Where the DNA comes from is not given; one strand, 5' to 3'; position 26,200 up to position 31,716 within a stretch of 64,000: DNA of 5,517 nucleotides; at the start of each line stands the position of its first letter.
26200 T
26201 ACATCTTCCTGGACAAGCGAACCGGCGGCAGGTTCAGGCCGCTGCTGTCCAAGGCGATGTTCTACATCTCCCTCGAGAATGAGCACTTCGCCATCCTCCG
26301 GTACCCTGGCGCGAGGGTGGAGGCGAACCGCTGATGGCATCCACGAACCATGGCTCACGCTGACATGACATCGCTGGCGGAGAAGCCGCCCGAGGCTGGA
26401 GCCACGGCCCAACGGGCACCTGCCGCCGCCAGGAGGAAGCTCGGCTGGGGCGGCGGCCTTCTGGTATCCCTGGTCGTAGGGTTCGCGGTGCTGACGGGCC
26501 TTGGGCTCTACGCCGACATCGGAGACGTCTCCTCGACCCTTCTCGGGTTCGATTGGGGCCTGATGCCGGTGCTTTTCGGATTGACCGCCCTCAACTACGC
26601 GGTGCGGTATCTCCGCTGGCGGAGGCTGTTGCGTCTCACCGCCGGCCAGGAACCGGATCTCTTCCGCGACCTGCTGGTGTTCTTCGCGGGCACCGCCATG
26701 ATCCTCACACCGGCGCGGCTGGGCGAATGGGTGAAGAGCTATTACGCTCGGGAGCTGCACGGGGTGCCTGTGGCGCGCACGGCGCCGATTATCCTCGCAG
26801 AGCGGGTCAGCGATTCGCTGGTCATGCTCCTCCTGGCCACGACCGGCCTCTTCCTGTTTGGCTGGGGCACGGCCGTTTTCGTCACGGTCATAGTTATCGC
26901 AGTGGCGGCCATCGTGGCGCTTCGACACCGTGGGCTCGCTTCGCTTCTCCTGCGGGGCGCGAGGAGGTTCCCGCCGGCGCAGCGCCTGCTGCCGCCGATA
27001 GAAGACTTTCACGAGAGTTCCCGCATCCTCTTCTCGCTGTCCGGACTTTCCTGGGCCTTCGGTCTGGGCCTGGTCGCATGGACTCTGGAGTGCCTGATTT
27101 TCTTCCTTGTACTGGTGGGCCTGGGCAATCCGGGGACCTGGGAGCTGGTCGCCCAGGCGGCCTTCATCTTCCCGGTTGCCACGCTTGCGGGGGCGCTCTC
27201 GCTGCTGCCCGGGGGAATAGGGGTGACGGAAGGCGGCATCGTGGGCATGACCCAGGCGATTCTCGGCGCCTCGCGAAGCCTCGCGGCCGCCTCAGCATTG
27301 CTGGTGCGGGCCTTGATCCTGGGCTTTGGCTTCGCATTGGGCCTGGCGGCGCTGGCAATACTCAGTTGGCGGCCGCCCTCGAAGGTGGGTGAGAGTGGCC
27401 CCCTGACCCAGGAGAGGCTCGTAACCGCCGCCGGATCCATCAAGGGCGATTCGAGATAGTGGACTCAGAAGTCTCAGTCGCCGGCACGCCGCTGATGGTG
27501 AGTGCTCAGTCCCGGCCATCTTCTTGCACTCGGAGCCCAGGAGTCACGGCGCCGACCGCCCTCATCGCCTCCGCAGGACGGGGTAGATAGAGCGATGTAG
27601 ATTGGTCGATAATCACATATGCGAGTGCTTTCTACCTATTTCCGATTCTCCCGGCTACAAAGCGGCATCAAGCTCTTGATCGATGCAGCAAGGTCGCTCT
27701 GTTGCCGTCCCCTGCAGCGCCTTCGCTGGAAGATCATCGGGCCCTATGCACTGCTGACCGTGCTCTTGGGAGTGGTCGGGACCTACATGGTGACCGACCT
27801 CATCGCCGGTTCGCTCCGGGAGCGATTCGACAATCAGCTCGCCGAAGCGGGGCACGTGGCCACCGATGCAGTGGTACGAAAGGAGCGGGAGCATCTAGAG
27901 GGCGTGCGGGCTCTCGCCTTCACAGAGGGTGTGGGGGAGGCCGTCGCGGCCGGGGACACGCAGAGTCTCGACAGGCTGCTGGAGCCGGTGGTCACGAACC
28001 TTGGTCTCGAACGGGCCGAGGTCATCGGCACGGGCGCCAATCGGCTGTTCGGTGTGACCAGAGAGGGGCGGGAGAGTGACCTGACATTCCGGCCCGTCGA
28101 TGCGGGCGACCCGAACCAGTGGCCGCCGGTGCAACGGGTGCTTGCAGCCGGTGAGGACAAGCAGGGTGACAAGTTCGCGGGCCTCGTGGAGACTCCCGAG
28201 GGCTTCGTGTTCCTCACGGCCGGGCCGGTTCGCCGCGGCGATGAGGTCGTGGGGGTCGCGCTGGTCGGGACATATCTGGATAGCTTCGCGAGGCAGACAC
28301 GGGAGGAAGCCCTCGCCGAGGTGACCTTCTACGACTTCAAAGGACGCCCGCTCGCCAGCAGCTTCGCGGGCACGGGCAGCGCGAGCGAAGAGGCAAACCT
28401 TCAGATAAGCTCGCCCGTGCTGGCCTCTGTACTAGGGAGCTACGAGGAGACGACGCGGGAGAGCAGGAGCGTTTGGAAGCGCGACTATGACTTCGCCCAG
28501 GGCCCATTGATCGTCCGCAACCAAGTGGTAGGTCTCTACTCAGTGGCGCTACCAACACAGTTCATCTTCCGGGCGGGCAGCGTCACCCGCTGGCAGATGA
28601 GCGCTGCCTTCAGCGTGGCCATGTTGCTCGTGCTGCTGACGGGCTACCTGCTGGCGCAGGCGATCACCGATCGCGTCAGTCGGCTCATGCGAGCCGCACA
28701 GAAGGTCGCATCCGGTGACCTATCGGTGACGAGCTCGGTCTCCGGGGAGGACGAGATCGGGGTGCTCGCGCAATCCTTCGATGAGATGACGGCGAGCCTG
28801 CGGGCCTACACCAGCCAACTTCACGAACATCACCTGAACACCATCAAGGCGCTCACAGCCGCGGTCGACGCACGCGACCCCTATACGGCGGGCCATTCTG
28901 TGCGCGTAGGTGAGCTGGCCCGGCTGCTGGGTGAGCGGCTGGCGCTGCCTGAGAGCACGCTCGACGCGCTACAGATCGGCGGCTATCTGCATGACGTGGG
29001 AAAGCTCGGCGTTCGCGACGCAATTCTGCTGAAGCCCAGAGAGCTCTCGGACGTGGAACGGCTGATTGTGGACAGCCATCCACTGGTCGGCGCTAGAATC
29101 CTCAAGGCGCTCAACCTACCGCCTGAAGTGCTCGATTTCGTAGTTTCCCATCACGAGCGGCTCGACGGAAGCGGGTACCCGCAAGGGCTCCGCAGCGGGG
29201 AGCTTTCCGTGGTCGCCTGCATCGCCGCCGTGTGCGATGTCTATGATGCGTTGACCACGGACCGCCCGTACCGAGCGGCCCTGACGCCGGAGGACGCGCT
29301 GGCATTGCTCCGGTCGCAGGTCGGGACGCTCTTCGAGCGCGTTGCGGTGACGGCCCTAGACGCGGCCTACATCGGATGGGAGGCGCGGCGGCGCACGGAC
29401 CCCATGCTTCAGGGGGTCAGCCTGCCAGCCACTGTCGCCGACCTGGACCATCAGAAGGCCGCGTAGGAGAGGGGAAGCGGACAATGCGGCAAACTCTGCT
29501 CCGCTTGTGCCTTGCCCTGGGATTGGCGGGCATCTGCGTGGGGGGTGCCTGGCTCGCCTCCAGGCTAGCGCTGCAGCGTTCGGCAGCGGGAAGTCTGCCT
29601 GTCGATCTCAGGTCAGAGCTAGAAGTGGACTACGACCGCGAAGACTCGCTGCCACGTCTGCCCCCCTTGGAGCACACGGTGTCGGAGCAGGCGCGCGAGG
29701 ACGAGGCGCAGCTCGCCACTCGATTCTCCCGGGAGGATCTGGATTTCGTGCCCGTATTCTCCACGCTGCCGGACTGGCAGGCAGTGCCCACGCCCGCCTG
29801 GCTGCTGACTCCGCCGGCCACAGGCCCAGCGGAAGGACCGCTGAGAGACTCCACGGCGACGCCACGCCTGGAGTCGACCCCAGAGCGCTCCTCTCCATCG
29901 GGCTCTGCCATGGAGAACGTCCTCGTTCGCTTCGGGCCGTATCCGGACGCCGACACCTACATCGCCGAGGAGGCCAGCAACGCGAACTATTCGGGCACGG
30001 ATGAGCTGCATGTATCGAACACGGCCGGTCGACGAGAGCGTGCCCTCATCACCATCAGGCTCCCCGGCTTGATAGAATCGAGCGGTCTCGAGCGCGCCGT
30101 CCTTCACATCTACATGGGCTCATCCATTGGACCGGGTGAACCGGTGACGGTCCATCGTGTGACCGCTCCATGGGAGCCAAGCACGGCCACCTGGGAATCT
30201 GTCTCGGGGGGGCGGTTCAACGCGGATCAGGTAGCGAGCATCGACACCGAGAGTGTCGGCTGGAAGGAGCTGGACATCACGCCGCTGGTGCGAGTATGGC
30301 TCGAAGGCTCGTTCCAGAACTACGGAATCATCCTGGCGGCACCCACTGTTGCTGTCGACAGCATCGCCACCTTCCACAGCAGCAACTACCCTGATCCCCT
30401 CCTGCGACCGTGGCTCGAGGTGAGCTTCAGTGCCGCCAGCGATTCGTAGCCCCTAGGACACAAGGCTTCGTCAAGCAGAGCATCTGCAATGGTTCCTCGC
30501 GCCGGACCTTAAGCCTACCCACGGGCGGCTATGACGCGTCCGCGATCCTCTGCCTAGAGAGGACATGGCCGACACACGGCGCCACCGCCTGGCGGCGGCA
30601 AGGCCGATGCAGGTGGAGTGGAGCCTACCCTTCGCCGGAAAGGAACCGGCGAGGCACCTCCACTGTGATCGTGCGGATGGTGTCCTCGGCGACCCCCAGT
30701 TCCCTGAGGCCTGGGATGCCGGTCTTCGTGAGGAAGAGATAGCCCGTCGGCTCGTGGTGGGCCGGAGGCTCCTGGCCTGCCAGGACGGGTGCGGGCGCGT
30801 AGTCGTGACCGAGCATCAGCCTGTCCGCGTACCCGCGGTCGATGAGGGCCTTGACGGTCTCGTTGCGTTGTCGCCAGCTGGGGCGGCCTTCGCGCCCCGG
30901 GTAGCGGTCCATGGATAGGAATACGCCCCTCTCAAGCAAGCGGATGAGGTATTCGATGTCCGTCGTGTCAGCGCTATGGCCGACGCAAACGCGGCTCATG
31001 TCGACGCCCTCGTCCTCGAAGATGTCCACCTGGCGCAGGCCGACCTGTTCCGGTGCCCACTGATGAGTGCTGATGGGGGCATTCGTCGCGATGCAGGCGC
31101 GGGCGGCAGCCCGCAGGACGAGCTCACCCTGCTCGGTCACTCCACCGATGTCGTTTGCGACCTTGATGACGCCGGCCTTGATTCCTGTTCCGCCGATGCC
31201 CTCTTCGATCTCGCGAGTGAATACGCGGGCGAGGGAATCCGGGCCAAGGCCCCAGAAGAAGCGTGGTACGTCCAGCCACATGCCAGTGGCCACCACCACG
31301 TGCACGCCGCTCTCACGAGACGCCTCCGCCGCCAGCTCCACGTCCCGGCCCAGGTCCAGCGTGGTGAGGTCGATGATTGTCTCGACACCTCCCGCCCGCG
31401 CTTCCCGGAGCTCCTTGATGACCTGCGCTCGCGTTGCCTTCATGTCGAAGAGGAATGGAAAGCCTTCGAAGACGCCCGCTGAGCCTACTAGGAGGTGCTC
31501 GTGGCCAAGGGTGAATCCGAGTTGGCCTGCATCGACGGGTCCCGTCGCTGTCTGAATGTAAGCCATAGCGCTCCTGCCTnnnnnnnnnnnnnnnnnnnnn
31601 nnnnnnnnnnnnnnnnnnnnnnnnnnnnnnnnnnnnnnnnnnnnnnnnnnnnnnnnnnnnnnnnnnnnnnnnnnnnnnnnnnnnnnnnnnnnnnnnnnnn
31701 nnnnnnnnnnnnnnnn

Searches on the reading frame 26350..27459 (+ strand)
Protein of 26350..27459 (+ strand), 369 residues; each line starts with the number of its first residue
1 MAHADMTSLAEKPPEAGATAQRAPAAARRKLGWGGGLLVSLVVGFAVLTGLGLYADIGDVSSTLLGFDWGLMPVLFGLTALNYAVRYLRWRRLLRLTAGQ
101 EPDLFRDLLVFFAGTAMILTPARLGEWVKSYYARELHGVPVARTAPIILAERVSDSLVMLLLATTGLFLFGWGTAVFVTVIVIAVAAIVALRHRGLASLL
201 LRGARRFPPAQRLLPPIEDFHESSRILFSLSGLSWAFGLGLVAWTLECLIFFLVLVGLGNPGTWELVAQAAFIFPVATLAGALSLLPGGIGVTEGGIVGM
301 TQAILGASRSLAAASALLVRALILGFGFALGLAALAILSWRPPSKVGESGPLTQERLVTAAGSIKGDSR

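Call 8: search_protein_families(library=pfam, proteins=[window:26350-27459:+])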
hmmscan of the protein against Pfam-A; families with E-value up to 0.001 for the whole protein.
window:26350-27459:+ (369 aa): 1 family
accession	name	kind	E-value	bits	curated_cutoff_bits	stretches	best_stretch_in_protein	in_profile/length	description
PF03706.18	LPG_synthase_TM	-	3e-40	139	33.4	1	42-331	2-302/302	Lysylphosphatidylglycerol synthase TM region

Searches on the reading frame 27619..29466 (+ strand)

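Call 8: search_protein_families(library=pfam, proteins=[window:27619-29466:+])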
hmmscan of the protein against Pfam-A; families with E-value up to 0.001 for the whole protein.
window:27619-29466:+ (615 aa): 5 families
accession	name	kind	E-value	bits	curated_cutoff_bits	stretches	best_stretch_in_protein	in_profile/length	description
PF13487.12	HD_5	-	1.2e-29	103.7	27.2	1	413-571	4-165/170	HD domain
PF01966.28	HD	-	8.7e-19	68.4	22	1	424-544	2-115/116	HD domain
PF00672.30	HAMP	-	8.8e-14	52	25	1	344-396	1-53/53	HAMP domain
PF14827.12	dCache_3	-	1.6e-11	44.7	25.7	1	68-314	2-237/239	Double sensory domain of two-component sensor kinase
PF08668.18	HDOD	-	2.2e-05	24.5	22.9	1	424-513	96-195/196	HDOD domain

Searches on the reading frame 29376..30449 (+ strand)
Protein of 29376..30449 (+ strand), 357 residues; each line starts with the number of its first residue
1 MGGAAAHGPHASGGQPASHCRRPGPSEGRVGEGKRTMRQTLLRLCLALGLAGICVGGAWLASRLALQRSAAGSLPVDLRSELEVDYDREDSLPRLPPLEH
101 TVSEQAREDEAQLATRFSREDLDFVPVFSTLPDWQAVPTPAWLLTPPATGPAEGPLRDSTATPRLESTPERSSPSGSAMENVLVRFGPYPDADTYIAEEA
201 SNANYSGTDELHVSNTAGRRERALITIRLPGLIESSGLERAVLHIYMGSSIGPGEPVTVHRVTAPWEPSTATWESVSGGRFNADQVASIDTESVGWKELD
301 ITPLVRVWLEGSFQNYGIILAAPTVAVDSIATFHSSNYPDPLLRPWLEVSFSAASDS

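Call 8: search_protein_families(library=pfam, proteins=[window:29376-30449:+])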
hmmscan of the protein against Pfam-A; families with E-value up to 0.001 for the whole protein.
window:29376-30449:+ (357 aa): 2 families
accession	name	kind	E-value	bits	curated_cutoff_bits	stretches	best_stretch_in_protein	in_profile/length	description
PF24517.2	CBM96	-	9e-14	52.1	26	1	190-338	7-153/164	Carbohydrate-binding module family 96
PF06848.17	Disaggr_repeat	-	5e-05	23.5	33.9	0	296-349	127-179/179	Disaggregatase related repeat domain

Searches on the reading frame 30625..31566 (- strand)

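Call 8: search_protein_families(library=pfam, proteins=[window:30625-31566:-])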
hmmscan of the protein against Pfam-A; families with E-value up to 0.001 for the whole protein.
window:30625-31566:- (313 aa): 1 family
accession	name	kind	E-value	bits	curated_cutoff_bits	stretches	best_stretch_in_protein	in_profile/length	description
PF02126.24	PTE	-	2.9e-65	221.1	22.4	1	11-309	1-297/298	Phosphotriesterase family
